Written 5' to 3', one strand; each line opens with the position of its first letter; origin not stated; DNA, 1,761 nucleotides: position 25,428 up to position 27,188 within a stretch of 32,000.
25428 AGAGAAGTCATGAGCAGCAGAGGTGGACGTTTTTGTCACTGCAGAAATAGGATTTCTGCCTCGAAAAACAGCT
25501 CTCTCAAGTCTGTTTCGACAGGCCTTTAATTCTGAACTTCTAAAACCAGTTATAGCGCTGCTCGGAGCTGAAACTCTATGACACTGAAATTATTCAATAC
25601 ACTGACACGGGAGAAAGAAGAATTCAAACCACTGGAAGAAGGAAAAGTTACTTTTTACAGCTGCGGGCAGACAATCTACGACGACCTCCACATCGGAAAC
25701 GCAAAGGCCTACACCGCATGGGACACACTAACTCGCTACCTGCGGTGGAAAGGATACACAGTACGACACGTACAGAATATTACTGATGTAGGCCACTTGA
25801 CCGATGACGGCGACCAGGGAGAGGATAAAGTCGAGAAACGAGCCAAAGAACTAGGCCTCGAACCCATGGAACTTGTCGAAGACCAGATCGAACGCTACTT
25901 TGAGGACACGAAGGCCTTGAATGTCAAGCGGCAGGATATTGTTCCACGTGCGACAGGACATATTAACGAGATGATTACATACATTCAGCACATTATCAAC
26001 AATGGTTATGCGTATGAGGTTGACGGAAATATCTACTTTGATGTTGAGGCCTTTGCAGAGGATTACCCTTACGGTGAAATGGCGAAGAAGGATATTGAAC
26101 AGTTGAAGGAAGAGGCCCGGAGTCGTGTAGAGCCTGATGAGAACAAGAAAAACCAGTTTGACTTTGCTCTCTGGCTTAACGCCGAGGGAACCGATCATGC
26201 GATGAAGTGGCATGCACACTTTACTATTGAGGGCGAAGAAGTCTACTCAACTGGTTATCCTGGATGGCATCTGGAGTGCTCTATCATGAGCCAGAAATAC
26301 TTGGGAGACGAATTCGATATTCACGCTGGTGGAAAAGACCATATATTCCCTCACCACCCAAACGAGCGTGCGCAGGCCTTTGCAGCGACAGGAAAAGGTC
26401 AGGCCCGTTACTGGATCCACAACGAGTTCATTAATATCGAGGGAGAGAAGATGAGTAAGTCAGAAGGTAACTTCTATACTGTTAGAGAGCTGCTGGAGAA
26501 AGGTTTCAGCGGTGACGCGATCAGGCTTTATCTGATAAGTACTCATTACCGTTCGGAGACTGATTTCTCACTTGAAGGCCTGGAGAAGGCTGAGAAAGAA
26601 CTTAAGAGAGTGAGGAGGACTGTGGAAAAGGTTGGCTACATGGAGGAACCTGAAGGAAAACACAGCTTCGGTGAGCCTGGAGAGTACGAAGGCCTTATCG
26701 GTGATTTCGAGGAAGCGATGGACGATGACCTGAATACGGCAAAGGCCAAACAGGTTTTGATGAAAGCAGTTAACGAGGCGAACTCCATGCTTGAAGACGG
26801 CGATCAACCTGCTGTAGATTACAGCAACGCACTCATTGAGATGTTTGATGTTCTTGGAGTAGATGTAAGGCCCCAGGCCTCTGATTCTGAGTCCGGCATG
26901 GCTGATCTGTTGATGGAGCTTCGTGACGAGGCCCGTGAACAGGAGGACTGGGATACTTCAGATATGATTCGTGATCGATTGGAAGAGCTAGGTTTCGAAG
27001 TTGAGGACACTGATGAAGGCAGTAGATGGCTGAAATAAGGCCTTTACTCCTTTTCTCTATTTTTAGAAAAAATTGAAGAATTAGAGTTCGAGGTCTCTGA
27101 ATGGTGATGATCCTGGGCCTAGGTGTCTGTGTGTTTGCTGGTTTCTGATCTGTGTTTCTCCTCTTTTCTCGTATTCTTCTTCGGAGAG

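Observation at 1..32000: The palindrome AGGCCT (half-sites AGGCC/GGCCT) is about ten-fold over-represented in genes, on both strands and in spacers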

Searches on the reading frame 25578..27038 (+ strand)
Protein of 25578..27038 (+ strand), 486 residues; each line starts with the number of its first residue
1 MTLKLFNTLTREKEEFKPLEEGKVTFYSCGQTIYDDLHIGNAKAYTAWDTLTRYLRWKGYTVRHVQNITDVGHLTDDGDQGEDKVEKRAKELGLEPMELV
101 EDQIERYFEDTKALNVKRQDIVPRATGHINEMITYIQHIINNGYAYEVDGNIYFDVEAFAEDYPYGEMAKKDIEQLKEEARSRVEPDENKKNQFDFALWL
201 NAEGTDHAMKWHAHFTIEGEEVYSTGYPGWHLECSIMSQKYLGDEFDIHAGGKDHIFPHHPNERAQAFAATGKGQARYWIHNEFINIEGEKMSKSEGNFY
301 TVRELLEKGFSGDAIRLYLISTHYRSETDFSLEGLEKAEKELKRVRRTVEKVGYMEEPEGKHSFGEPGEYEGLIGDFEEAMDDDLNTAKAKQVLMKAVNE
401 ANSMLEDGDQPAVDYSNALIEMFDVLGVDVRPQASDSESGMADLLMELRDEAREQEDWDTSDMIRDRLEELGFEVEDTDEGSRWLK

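Call 5: find_encoding_contigs(protein=window:25578-27038:+, flank=10000, max_places=6)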
Protein window:25578-27038:+ (486 aa): no gene with exactly this product is on record in the collection.

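Call 6: search_protein_families(library=pfam, proteins=[window:25578-27038:+])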
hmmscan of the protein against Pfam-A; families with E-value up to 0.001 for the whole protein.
window:25578-27038:+ (486 aa): 6 families
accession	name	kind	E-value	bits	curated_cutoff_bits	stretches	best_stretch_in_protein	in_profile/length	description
PF01406.26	tRNA-synt_1e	-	1.1e-98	330.8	27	1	16-339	2-300/301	tRNA synthetases class I (C) catalytic domain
PF09334.17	tRNA-synt_1g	-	1.3e-13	50.9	20.1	2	270-335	306-371/391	tRNA synthetases class I (M)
PF09190.17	DALR_2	-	1.8e-09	38.4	22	1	377-428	2-55/57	DALR domain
PF01921.24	tRNA-synt_1f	-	4.6e-08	32.8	27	1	249-350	238-340/360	tRNA synthetases class I (K)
PF00133.28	tRNA-synt_1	-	1.7e-07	30.8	22.7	1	286-330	370-413/414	tRNA synthetases class I (I, L, M and V)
PF23493.1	CysS_C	-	8.1e-05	23.1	23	1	443-484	9-50/51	Cysteinyl-tRNA ligase anticodon binding domain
